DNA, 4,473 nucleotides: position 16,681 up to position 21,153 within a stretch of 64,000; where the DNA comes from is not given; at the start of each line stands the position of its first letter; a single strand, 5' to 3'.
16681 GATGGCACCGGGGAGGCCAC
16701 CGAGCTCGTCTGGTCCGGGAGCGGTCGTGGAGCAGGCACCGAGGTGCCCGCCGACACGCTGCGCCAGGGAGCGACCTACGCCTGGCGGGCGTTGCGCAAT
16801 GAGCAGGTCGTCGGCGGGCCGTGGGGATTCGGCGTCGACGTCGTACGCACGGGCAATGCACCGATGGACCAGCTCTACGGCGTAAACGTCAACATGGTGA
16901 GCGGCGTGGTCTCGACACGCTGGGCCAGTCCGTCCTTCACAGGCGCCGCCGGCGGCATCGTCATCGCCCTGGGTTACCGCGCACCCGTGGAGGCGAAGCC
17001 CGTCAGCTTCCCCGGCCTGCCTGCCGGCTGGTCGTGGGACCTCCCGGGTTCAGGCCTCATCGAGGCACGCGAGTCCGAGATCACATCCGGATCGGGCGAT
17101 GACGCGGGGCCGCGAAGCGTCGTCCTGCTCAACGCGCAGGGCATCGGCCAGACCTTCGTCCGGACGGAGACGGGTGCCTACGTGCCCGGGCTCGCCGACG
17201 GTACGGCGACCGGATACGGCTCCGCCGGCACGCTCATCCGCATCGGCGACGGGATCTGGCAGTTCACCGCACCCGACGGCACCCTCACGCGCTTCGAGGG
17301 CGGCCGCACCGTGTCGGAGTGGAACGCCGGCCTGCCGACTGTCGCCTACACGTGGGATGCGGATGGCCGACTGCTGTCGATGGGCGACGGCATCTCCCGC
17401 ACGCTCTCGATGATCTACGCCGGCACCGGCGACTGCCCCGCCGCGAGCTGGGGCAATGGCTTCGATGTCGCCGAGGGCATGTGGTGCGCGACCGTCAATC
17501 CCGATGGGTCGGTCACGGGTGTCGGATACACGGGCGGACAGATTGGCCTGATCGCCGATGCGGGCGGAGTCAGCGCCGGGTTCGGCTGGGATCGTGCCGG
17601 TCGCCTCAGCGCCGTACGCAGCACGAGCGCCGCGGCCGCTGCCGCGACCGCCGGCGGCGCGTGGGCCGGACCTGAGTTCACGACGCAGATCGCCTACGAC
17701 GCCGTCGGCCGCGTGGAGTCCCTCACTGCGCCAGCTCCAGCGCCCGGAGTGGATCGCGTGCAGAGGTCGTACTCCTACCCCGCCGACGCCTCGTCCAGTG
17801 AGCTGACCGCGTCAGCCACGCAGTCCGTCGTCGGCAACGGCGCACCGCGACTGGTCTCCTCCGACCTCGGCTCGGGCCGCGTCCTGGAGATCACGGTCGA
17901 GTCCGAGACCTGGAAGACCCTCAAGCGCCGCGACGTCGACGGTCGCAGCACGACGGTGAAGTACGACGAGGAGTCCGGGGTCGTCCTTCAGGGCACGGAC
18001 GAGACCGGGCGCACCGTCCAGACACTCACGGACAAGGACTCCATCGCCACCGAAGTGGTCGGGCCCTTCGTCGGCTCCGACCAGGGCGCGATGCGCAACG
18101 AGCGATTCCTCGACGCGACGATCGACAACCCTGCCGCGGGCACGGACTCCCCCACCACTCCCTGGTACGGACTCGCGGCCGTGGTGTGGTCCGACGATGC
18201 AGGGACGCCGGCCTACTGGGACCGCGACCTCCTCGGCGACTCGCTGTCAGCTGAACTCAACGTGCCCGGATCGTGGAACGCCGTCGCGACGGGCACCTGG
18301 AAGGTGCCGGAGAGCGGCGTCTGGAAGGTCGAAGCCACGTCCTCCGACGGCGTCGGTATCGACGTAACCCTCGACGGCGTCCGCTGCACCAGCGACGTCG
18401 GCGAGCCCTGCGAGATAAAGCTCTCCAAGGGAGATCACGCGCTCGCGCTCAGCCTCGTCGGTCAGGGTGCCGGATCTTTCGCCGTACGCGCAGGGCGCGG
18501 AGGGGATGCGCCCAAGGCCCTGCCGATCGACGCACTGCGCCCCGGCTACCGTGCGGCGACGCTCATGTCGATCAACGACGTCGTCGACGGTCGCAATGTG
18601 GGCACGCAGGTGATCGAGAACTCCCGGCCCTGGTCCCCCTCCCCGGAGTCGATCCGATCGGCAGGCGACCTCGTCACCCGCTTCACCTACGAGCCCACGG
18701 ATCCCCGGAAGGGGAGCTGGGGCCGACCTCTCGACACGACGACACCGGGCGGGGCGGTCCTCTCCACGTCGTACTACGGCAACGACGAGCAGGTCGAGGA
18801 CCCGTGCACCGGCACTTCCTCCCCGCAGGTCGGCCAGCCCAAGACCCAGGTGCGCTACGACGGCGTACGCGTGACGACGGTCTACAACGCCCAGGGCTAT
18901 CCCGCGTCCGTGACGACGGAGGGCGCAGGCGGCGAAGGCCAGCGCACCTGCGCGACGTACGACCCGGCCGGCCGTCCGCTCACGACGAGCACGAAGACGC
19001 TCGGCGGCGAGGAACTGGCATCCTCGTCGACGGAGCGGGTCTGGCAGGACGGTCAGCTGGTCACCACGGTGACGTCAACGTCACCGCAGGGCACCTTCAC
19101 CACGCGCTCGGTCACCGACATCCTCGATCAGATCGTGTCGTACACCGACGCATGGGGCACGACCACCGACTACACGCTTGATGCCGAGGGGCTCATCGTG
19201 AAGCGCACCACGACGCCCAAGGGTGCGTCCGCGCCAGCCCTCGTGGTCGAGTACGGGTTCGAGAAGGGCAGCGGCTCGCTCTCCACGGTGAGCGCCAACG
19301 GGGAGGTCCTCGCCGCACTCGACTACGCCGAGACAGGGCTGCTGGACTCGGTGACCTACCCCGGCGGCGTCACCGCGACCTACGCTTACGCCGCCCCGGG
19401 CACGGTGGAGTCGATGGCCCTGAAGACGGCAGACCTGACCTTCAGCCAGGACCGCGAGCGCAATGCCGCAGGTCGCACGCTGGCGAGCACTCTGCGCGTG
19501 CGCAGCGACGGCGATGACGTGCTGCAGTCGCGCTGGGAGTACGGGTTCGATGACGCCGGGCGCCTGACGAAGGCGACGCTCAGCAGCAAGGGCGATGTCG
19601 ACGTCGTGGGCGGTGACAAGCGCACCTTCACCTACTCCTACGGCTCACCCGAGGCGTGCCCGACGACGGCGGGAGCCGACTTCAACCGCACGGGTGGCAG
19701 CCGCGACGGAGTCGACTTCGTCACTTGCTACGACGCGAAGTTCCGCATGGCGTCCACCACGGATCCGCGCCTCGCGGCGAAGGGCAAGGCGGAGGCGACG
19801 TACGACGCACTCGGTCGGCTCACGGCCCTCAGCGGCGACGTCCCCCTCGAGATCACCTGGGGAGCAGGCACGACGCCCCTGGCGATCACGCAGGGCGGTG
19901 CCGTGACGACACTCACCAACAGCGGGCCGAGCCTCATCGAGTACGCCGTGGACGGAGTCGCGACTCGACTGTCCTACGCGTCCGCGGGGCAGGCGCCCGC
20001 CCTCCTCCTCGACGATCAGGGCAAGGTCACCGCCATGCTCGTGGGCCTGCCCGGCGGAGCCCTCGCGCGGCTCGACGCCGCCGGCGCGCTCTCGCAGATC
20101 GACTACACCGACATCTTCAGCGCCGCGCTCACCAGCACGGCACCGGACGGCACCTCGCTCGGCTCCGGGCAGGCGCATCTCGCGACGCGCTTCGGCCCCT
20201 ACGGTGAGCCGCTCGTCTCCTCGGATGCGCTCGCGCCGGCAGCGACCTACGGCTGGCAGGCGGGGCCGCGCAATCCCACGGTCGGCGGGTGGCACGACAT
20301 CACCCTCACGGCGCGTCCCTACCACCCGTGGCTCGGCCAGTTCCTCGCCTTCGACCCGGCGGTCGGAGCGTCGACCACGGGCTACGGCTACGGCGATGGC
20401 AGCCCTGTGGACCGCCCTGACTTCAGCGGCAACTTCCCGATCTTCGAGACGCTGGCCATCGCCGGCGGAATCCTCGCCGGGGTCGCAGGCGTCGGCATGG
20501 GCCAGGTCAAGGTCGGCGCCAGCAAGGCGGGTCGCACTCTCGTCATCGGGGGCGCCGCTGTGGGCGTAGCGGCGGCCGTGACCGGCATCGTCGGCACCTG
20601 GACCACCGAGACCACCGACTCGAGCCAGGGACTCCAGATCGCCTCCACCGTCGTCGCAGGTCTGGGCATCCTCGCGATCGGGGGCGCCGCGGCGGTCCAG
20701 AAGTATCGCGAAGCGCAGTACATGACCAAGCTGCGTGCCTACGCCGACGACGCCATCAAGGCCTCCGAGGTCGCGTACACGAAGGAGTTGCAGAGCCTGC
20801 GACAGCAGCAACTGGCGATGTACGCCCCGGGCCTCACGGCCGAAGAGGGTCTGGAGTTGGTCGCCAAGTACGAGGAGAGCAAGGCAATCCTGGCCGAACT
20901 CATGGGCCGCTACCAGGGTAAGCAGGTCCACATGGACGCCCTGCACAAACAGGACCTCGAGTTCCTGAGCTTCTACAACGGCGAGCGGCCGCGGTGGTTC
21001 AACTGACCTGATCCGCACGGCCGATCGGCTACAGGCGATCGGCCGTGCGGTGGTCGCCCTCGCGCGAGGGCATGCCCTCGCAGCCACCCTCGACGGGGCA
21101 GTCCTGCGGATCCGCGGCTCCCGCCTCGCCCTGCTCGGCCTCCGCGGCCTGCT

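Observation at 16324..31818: Three paralogous lipoprotein RHS/YD-repeat proteins of about 1500 aa with a PA14-like insert, arranged plus/minus/plus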

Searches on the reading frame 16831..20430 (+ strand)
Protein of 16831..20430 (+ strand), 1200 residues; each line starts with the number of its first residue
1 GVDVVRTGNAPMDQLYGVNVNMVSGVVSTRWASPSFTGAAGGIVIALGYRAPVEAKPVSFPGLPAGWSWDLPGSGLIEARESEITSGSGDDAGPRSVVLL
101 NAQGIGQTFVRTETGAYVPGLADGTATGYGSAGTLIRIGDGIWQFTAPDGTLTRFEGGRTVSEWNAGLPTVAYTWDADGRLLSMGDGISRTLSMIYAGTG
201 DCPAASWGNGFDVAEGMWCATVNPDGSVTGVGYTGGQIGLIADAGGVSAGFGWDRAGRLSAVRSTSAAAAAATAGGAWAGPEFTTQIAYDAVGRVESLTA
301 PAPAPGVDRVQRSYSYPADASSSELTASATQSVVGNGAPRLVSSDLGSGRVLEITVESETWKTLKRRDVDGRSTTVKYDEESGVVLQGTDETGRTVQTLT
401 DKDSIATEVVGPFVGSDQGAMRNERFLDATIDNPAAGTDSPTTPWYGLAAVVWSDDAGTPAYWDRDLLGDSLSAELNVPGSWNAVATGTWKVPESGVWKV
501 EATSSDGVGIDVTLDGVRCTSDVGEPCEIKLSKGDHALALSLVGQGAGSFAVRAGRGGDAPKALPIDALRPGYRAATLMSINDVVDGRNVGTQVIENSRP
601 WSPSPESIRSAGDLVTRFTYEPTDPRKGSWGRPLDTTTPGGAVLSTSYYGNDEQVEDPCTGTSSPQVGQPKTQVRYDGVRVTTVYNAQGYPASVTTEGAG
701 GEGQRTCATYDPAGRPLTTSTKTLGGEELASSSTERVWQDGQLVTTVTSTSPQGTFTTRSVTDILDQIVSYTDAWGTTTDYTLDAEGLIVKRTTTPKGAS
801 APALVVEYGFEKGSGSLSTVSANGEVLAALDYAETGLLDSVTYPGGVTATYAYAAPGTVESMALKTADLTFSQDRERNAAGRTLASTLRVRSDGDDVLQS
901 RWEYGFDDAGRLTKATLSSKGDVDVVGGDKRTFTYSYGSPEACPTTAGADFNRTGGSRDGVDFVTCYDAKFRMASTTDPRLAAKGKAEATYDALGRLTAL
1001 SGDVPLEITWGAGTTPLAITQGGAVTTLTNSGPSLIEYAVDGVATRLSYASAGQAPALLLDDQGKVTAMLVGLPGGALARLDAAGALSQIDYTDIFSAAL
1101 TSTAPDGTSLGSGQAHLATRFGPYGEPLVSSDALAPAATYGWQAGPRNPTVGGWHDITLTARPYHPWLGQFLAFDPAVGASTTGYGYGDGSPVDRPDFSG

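Call 58: predict_structure(alignment_id=A2)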
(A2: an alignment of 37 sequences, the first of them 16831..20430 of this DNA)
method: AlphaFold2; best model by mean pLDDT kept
length: 1200 residues; sequences in the alignment: 37
mean_pLDDT: 88.5   pTM: 0.84
mean pLDDT of the five models: 88.5, 87.2, 85.6, 84.5, 83.8
residues with pLDDT >= 90: 660; 70-90: 488; 50-70: 44; < 50: 8
segments of 3 or more residues with pLDDT < 50: 1-7
pLDDT, mean of each block of 10 residues (from residue 1): 48 91 91 85 88 69 90 87 81 87 82 85 70 79 82 90 84 91 88 92 85 91 91 92 87 91 89 83 93 93 91 85 87 84 89 89 90 90 85 92 81 90 92 83 91 80 91 90 89 91 90 87 82 89 90 87 92 89 91 88 87 91 81 91 93 91 90 94 93 94 95 92 94 93 94 94 93 97 92 96 97 91 98 92 98 88 97 93 95 94 94 96 93 90 72 89 91 91 92 95 92 92 90 89 92 86 94 93 96 87 96 91 87 74 62 77 87 80 83 82
secondary structure, 60 per line:
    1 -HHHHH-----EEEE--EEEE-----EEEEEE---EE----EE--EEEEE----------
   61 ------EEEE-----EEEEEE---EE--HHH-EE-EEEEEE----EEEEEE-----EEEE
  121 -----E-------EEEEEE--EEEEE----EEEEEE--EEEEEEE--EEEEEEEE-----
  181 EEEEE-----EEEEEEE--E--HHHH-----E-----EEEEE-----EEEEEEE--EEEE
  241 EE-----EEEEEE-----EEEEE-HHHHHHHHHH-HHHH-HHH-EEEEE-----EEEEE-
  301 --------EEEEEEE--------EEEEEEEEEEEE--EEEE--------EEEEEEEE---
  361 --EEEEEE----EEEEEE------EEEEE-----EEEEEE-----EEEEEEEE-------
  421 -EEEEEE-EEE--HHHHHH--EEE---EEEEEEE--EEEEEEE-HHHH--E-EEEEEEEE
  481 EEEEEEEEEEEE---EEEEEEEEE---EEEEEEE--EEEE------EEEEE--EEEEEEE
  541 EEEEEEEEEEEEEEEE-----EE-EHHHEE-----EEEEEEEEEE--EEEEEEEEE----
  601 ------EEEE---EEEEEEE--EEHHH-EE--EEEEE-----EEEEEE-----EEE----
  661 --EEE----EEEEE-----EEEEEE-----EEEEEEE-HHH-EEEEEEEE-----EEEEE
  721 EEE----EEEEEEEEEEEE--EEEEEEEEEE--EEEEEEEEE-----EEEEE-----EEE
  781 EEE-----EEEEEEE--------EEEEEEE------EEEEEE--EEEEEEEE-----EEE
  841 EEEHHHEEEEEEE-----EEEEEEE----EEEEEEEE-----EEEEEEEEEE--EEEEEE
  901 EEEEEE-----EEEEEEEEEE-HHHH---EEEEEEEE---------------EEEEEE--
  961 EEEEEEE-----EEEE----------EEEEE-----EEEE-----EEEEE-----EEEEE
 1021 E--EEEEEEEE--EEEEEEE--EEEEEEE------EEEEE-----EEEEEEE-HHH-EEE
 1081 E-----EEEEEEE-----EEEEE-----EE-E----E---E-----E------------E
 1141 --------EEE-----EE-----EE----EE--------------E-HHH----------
elements in order (helices of 4 or more, strands of 3 or more residues): H2-6 E12-15 E18-21 E27-32 E46-50 E67-70 E76-81 E96-101 E106-111 E117-120 E134-139 E142-146 E151-156 E159-165 E168-175 E181-185 E191-197 H203-206 E218-222 E228-234 E237-242 E248-253 E259-263 H265-274 H276-279 E285-289 E295-299 E309-315 E324-335 E338-341 E350-357 E363-368 E373-378 E385-389 E395-400 E406-413 E422-427 E429-431 H434-439 E442-444 E448-454 E457-463 H465-468 E473-492 E496-504 E508-514 E517-520 E527-531 E534-556 E576-585 E588-596 E607-610 E614-620 E633-637 E643-648 E654-656 E663-665 E670-674 E680-685 E691-697 E703-710 E716-723 E728-739 E742-751 E754-762 E768-772 E778-783 E789-795 E804-810 E817-822 E825-832 E838-843 E847-853 E859-865 E870-877 E883-892 E895-906 E912-921 H923-926 E930-937 E953-958 E961-967 E973-976 E987-991 E997-1000 E1006-1010 E1016-1021 E1024-1031 E1034-1040 E1043-1049 E1056-1060 E1066-1072 E1078-1081 E1087-1093 E1099-1103 E1149-1151
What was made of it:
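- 16324..21006 (+): RHS-1 (R1, clade C), 1560 aa, monocistronic. Cocoon model pLDDT 88.5 (call 58).
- Cocoon fold: AF2 pLDDT 88.5, pTM 0.84 (call 58).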

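Call 60: fold_search(model_id=the predicted structure, library=pdb)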
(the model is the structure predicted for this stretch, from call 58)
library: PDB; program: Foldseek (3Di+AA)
matches with E <= 10: 1037; with E <= 0.001: 99
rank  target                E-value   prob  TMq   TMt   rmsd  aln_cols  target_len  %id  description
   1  8cp6_B                5.0e-38  1.00  0.28  0.30  17.4      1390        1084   15  Type six secretion system exported effector 5 (Tse5) (released 2023-12-06)
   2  8qjc                  2.0e-36  1.00  0.38  0.44  25.5      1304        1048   13  T6SS-linked Rhs repeat protein - Salmonella bongori Rhs-core domain with toxin domain (released 2024-09-25)
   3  8qjd_B                2.5e-36  1.00  0.41  0.48  26.0      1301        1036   12  T6SS-linked Rhs repeat protein - Salmonella bongori Rhs-core domain (released 2024-09-25)
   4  8qjb_A                4.3e-35  1.00  0.39  0.44  26.5      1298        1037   12  T6SS-linked Rhs repeat protein - Salmonella bongori Rhs-core domain extended N-terminus (released 2024-09-25)
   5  7q97_A                1.5e-34  1.00  0.26  0.29  27.2      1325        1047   14  Structure of the bacterial type VI secretion system effector RhsA. (released 2021-12-22)
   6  8uxt                  3.3e-34  1.00  0.27  0.23  24.6      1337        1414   11  Acinetobacter baumannii Tse15 Rhs effector, toxin cleavage mutant (D1369N, D1391N) (released 2024-10-09)
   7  8qja_D                3.3e-34  1.00  0.22  0.25  28.1      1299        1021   13  T6SS-linked Rhs repeat protein - Advenella mimigardefordensis VgrG-Rhs core (released 2024-09-25)
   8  8qja_C                3.6e-33  1.00  0.27  0.30  26.6      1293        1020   13  T6SS-linked Rhs repeat protein - Advenella mimigardefordensis VgrG-Rhs core (released 2024-09-25)
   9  8uy4_A                3.8e-33  1.00  0.28  0.26  20.6      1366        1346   11  Acinetobacter baumannii Tse15 Rhs effector (released 2024-10-09)
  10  9ifo_A                4.2e-33  1.00  0.37  0.32  25.2      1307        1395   14  Structure of Teneurin-Like Protein (TLP) (released 2026-03-11)
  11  7pq5                  4.2e-33  1.00  0.26  0.29  19.6      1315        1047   13  Photorhabdus laumondii T6SS-associated Rhs protein carrying the Tre23 toxin domain (released 2021-12-01)
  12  8qja_A                4.8e-33  1.00  0.26  0.29  27.0      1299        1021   13  T6SS-linked Rhs repeat protein - Advenella mimigardefordensis VgrG-Rhs core (released 2024-09-25)
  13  8qja_B                4.8e-33  1.00  0.24  0.27  26.8      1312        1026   12  T6SS-linked Rhs repeat protein - Advenella mimigardefordensis VgrG-Rhs core (released 2024-09-25)
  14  9g2f_A                3.5e-32  1.00  0.27  0.21  19.8      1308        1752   13  Mouse Teneurin2 dimer variant A1B1 (released 2026-01-21)
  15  6fb3_A                7.4e-32  1.00  0.29  0.20  19.9      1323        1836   13  Teneurin 2 Partial Extracellular Domain (released 2018-03-28)
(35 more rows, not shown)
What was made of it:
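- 16324..21006 (+): Foldseek to Tse5 at 5e-38 (call 60).
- On Rhs / YD-repeat cocoon proteins: The Foldseek top 48 hits are all Rhs, teneurin, Tc or SGS1 shells, the best at 5e-38 (calls 58, 60).
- Closest known: Tse5. Same: Best structural match (Foldseek 5e-38, call 60).
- Foldseek gives Tse5 at 5e-38, followed by RhsA, Tse15, bacterial TLP, teneurins, TcB-TcC and SGS1 (call 60).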

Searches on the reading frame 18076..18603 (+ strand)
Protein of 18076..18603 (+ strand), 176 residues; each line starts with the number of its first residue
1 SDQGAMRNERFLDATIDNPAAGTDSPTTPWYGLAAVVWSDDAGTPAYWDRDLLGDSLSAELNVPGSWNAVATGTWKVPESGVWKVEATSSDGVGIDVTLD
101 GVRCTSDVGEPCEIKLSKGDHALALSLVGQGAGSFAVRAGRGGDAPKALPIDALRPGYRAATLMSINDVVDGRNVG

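Call 70: predict_structure(alignment_id=A3)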
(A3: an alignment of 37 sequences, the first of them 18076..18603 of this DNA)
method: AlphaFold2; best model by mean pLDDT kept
length: 176 residues; sequences in the alignment: 37
mean_pLDDT: 92.1   pTM: 0.83
mean pLDDT of the five models: 92.1, 91.5, 90.9, 90.8, 90.0
residues with pLDDT >= 90: 133; 70-90: 36; 50-70: 6; < 50: 1
segments of 3 or more residues with pLDDT < 50: none
pLDDT, mean of each block of 10 residues (from residue 1): 70 92 90 97 96 98 96 98 97 97 88 97 98 97 96 94 79 69
secondary structure, 60 per line:
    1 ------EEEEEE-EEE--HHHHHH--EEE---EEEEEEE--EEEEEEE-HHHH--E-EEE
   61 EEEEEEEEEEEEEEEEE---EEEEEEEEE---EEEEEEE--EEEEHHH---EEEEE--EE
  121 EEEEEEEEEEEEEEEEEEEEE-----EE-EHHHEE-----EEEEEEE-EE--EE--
elements in order: E7-12 E14-16 H19-24 E27-29 E33-39 E42-48 H50-53 E58-77 E81-89 E93-99 E102-105 E112-116 E119-141 E161-167
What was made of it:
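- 18121..18558 (+): R1 PA14-fold insert (residues 600-745) with a conserved Cys688/Cys696 pair. AF2 pLDDT 92.1 (call 70).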

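Call 72: fold_search(model_id=the predicted structure, library=pdb)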
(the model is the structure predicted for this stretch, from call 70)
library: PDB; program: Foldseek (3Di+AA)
matches with E <= 10: 1456; with E <= 0.001: 38
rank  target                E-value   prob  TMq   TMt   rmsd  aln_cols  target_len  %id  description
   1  6x7z                  2.4e-05  1.00  0.44  0.43  13.7       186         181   17  Inositol-bound structure of Marinomonas primoryensis PA14 carbohydrate-binding domain (released 2021-06-02)
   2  6x8a_A                2.4e-05  1.00  0.43  0.40  14.2       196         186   13  Sucrose-bound structure of Marinomonas primoryensis PA14 carbohydrate-binding domain (released 2021-06-02)
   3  5j6y                  3.7e-05  1.00  0.42  0.39  14.0       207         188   13  Crystal structure of PA14 domain of MpAFP Antifreeze protein (released 2017-06-07)
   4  6xa5_A                4.1e-05  1.00  0.43  0.40  13.8       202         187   13  Trehalose-bound structure of Marinomonas primoryensis PA14 carbohydrate-binding domain (released 2021-06-02)
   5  6qdi                  4.8e-05  1.00  0.55  0.34   4.5       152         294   14  anti-sigma factor domain-containing protein from Clostridium clariflavum (released 2019-06-12)
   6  6x8d                  5.4e-05  1.00  0.43  0.42  13.8       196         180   14  Arabinose-bound structure of Marinomonas primoryensis PA14 carbohydrate-binding domain (released 2021-06-02)
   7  6xac                  6.0e-05  1.00  0.42  0.41  14.4       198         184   14  Galactose-bound structure of Marinomonas primoryensis PA14 carbohydrate-binding domain (released 2021-06-02)
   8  6x7j                  6.3e-05  1.00  0.43  0.41  14.1       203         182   13  fucose-bound structure of Marinomonas primoryensis PA14 carbohydrate-binding domain (released 2021-06-02)
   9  6x7x                  8.2e-05  1.00  0.43  0.40  14.1       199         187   14  mannose-bound structure of Marinomonas primoryensis PA14 carbohydrate-binding domain (released 2021-06-02)
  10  1t6b_X                2.0e-04  1.00  0.48  0.14   5.0       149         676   15  Crystal structure of B. anthracis Protective Antigen complexed with human Anthrax toxin receptor (released 2004-07-20)
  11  4afa_A                2.2e-04  1.00  0.50  0.40   6.6       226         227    8  Crystal Structure of subtype-switched Epithelial Adhesin 1 to 2 A domain (Epa1to2A) from Candida glabrata in complex w (released 2012-10-17)
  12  4d3w_A                2.2e-04  1.00  0.46  0.38   7.3       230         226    8  Crystal Structure of Epithelial Adhesin 1 A domain (Epa1A) from Candida glabrata in complex with the T-antigen (Galb1- (released 2015-07-01)
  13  2xju_A                2.2e-04  1.00  0.36  0.26  14.9       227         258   10  X-ray structure of the N-terminal domain of the flocculin Flo5 from Saccharomyces cerevisiae with mutation S227A in co (released 2010-12-15)
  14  3tey                  2.9e-04  1.00  0.48  0.14   5.8       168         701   14  Crystal Structure of Anthrax Protective Antigen (Membrane Insertion Loop Deleted) Mutant S337C N664C to 2.06-A resolutio (released 2011-10-26)
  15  3q8e                  3.1e-04  1.00  0.44  0.13   5.2       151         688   15  Crystal structure of Protective Antigen W346F (pH 8.5) (released 2012-02-15)
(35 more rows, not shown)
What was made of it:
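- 18121..18558 (+): The top-40 Foldseek hits are all PA14 domains (call 72).
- On PA14 domain: The Foldseek top-40 hits are all PA14 domains (MpIBP 2.4e-5, anthrax PA, Epa1A, Flo5A, RsgI), probability 1.0 (calls 70, 72).
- PA14 fold (calls 70, 72).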

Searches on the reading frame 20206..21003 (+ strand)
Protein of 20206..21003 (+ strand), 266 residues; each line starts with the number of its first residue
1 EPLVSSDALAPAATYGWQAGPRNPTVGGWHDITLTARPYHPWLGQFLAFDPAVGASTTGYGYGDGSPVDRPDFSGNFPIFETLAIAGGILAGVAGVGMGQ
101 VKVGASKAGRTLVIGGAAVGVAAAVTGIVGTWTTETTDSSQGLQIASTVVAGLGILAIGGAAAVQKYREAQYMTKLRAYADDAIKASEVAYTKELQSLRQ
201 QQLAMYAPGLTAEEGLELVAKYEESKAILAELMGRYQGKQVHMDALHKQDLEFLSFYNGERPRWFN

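Call 92: search_solved_structures(query=A5, max_evalue=10, show_alignments=0)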
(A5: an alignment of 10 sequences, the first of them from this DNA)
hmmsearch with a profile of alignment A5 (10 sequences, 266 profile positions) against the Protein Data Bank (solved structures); distinct sequences matched with E-value up to 10: 7.
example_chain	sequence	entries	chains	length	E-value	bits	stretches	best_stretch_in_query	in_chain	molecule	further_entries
6zz5_AAA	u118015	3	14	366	0.17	14.9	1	114-244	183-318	SmhB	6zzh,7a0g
8fjp_A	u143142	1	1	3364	0.67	12.9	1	36-165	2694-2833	salivary gland surface protein 1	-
9fqr_G1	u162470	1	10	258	1.5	11.8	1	173-258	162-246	Axonemal dynein light intermediate polypeptide 1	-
9d2f_P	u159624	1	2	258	1.7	11.6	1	173-258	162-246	Axonemal dynein light intermediate polypeptide 1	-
8j07_e0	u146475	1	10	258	2.6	11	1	173-258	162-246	Axonemal dynein light intermediate polypeptide 1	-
9e5c_6k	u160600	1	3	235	4.7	10.1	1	173-260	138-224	Dynein arm light chain, axonemal, putative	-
3vp9_A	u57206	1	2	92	8.9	9.2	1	167-228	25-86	General transcriptional corepressor TUP1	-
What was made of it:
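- Weak sequence leads from the tail profile to SGS1 (E 0.67) and to the SmhB pore-forming toxin (E 0.17) (call 92).
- Tried and rejected: For the tail they gave non-significant leads (SmhB 0.17, SGS1 0.67; call 92).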
